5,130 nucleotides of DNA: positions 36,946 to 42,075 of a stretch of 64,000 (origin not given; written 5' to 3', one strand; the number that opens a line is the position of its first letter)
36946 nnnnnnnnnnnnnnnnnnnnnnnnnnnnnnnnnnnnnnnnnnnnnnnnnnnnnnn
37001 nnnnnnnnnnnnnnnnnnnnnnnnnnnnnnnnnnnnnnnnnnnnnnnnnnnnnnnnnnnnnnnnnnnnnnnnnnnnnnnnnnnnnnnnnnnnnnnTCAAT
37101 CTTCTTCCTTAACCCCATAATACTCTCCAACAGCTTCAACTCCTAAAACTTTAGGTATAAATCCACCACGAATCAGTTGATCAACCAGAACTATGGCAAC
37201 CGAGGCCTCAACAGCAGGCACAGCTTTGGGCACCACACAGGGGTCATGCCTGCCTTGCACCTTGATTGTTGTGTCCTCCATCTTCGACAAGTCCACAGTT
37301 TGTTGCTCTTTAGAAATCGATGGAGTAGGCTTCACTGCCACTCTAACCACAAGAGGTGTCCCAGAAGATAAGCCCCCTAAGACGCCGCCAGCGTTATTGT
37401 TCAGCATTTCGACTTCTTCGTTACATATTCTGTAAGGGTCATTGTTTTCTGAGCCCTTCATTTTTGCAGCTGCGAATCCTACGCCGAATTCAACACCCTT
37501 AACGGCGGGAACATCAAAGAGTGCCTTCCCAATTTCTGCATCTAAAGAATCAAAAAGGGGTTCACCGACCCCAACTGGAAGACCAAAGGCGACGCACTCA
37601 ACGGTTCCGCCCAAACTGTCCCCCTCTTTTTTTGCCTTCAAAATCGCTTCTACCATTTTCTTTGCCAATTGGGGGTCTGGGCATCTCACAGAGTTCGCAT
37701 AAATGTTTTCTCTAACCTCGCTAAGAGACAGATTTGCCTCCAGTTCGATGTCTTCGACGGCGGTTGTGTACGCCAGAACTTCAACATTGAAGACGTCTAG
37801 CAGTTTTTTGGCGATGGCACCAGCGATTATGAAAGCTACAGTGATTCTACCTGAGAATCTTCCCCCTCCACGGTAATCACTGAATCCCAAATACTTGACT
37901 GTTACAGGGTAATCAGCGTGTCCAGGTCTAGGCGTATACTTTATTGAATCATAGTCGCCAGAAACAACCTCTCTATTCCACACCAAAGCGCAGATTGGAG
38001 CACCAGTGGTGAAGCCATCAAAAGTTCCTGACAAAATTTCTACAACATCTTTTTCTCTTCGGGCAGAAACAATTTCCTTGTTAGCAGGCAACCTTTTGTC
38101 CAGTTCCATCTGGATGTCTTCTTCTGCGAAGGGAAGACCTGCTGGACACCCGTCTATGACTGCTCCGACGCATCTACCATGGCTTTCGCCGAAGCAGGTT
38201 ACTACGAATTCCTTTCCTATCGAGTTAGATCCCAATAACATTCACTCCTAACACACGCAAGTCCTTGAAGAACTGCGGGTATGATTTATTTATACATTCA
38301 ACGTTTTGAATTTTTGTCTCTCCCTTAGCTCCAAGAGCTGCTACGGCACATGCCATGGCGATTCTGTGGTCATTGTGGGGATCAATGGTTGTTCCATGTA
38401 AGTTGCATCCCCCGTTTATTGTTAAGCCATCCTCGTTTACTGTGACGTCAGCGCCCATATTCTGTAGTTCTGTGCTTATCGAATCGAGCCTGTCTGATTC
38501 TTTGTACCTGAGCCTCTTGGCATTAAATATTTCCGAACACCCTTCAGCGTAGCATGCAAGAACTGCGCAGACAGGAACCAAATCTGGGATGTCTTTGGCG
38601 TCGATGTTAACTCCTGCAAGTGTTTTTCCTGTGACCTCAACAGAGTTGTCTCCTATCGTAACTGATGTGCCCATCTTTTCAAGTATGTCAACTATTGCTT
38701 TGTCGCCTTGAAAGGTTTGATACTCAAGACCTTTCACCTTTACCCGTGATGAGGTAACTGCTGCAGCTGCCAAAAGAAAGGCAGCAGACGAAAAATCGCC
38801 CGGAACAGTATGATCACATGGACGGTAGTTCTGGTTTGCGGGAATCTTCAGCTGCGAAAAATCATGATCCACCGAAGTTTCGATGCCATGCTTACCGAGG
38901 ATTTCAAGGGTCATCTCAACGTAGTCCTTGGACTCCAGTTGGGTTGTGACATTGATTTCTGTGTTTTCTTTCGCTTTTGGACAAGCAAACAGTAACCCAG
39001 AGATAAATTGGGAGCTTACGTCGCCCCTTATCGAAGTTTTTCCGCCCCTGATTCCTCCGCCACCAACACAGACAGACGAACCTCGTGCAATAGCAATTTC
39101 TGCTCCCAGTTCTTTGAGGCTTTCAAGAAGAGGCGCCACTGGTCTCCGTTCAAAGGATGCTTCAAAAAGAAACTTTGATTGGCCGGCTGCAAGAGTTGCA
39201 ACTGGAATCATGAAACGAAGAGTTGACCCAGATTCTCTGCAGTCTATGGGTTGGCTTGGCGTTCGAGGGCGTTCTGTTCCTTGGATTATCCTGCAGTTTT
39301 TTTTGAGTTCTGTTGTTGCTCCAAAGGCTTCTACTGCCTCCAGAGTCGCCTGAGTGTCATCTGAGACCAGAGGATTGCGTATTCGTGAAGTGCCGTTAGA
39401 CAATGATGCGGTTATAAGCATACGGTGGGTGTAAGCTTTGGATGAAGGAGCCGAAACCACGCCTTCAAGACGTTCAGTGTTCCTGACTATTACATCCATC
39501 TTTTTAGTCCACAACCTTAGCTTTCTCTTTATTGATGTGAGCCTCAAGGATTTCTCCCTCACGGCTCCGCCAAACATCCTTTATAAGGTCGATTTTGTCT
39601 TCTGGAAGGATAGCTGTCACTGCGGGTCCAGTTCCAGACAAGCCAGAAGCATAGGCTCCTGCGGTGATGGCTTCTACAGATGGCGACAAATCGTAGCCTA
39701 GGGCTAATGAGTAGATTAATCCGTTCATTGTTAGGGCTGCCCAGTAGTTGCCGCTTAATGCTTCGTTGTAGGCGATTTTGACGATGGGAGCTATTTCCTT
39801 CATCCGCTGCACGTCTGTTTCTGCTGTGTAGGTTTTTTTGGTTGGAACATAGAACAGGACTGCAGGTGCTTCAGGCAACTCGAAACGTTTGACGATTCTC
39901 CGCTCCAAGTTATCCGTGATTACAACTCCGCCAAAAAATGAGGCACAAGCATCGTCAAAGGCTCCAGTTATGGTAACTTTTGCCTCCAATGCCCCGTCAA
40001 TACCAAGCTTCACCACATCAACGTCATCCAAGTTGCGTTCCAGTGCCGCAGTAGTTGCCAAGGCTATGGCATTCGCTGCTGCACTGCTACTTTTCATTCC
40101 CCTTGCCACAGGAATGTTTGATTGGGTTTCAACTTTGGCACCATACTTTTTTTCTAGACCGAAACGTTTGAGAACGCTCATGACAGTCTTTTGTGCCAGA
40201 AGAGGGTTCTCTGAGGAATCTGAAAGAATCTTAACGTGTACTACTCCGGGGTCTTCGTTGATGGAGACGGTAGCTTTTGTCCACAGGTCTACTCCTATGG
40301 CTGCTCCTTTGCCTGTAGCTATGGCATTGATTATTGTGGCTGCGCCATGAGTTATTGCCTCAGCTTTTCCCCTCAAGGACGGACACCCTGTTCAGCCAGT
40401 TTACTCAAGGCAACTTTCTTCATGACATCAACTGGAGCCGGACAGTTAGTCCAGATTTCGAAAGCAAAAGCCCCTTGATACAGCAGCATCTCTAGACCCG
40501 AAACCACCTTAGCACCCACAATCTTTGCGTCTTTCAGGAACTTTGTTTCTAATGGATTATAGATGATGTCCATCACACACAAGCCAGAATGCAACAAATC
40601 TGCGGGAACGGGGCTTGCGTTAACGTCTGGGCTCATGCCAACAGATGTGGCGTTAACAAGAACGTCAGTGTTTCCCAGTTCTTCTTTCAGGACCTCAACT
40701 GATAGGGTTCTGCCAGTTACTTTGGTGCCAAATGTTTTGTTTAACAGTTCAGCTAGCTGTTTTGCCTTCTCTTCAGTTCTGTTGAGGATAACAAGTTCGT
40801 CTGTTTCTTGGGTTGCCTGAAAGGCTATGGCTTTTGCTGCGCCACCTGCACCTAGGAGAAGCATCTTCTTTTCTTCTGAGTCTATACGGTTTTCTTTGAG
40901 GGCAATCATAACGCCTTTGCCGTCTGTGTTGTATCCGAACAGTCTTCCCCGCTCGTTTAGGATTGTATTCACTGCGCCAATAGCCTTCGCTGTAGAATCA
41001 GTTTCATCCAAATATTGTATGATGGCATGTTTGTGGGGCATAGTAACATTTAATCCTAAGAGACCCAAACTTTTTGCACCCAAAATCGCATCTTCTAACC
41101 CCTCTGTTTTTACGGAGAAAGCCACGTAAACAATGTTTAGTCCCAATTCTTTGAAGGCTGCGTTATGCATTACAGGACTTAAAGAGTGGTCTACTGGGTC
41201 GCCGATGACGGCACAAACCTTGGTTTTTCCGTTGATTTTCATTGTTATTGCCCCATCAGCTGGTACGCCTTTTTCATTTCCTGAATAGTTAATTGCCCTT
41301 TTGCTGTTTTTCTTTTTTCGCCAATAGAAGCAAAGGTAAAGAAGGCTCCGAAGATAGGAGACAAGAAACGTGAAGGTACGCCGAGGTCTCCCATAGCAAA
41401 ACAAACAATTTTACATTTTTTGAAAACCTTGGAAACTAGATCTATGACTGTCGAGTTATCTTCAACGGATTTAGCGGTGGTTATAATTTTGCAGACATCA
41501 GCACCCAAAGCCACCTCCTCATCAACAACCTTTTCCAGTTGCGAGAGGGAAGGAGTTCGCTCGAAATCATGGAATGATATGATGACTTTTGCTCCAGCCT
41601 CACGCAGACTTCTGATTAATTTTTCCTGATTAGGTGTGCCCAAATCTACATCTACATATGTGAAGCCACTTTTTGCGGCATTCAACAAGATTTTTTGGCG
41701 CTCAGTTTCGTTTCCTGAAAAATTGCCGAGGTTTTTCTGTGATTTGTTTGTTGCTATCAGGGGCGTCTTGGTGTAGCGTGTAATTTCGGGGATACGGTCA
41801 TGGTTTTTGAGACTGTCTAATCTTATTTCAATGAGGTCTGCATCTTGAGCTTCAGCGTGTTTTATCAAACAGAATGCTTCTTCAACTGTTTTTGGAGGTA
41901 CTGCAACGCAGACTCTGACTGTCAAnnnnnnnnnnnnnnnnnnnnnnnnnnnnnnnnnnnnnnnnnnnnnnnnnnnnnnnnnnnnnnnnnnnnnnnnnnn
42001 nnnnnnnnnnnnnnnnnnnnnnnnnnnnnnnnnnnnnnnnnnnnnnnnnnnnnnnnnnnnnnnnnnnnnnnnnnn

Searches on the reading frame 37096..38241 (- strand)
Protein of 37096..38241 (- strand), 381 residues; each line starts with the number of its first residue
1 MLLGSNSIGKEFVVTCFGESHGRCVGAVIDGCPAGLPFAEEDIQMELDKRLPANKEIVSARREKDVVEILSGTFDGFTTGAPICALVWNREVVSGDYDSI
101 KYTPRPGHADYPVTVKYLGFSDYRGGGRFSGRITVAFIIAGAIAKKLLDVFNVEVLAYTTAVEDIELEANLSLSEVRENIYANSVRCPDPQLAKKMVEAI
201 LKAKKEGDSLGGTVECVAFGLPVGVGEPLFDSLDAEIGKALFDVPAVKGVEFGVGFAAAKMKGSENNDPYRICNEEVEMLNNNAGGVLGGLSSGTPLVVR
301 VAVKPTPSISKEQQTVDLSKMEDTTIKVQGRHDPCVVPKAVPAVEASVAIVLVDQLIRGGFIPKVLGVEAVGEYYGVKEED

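Call 26: search_protein_families(library=pfam, proteins=[window:37096-38241:-])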
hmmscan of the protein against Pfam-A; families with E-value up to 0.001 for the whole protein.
window:37096-38241:- (381 aa): 1 family
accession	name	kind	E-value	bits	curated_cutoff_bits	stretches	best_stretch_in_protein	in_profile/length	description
PF01264.26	Chorismate_synt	-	4.9e-131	436.7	27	1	12-356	1-326/327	Chorismate synthase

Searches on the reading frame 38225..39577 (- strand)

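Call 26: search_protein_families(library=pfam, proteins=[window:38225-39577:-])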
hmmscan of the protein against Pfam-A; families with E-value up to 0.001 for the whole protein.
window:38225-39577:- (450 aa): 1 family
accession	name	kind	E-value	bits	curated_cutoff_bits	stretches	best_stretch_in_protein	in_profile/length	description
PF00275.25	EPSP_synthase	-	2.2e-107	359.8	22.8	1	32-440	2-417/417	EPSP synthase (3-phosphoshikimate 1-carboxyvinyltransferase)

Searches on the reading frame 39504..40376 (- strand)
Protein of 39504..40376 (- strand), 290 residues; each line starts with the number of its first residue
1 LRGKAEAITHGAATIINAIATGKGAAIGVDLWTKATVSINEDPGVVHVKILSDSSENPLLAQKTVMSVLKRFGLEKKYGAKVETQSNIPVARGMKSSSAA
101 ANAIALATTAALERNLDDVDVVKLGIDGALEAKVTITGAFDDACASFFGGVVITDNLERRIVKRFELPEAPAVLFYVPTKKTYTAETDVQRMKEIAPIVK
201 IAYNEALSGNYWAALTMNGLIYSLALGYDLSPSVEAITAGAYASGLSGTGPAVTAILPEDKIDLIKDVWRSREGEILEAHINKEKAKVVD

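Call 26: search_protein_families(library=pfam, proteins=[window:39504-40376:-])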
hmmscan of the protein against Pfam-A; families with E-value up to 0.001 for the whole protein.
window:39504-40376:- (290 aa): 3 families
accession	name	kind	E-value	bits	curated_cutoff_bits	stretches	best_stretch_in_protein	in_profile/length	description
PF00288.32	GHMP_kinases_N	-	6.6e-15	55.5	22.3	1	63-150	5-87/87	GHMP kinases N terminal domain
PF22700.2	MVD-like_N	-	1.1e-06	28.9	27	1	32-138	34-141/157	Diphosphomevalonate decarboxylase-like N-terminal domain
PF08544.19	GHMP_kinases_C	-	0.00047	20.9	21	0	237-271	44-81/85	GHMP kinases C terminal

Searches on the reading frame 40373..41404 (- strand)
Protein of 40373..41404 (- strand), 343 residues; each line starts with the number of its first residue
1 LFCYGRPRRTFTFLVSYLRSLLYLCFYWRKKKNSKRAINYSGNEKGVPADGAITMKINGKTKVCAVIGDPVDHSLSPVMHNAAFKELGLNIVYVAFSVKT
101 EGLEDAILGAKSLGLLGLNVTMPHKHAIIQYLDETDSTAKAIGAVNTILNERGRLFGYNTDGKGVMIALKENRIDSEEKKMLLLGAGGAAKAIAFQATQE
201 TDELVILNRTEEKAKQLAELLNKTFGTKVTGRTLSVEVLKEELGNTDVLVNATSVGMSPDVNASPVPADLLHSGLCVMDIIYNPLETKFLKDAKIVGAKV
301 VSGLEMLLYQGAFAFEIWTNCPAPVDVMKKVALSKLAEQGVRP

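Call 26: search_protein_families(library=pfam, proteins=[window:40373-41404:-])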
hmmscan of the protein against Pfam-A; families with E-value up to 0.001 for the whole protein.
window:40373-41404:- (343 aa): 5 families
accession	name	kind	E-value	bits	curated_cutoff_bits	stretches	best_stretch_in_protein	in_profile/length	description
PF08501.16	Shikimate_dh_N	-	1.8e-32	111.9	27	1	66-148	1-83/83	Shikimate dehydrogenase substrate binding domain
PF18317.6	SDH_C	-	5.2e-15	55.3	25.8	1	303-333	1-31/31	Shikimate 5'-dehydrogenase C-terminal domain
PF01488.26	Shikimate_DH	-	3.3e-09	37.4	24.3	1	175-254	9-84/138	Shikimate / quinate 5-dehydrogenase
PF03435.24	Sacchrp_dh_NADP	-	0.0001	23.1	25.1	1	182-253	2-76/129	Saccharopine dehydrogenase NADP binding domain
PF16912.11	Glu_dehyd_C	-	0.0009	19.2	34.9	0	171-254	24-108/211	Glucose dehydrogenase C-terminus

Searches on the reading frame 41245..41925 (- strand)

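Call 101: search_protein_families(library=pfam, proteins=[window:41245-41925:-])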
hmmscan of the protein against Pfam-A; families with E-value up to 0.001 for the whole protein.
window:41245-41925:- (226 aa): 1 family
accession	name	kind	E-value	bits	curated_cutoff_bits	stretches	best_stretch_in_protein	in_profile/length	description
PF01487.21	DHquinase_I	-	2.2e-57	195.2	22.2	1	6-221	1-230/230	Type I 3-dehydroquinase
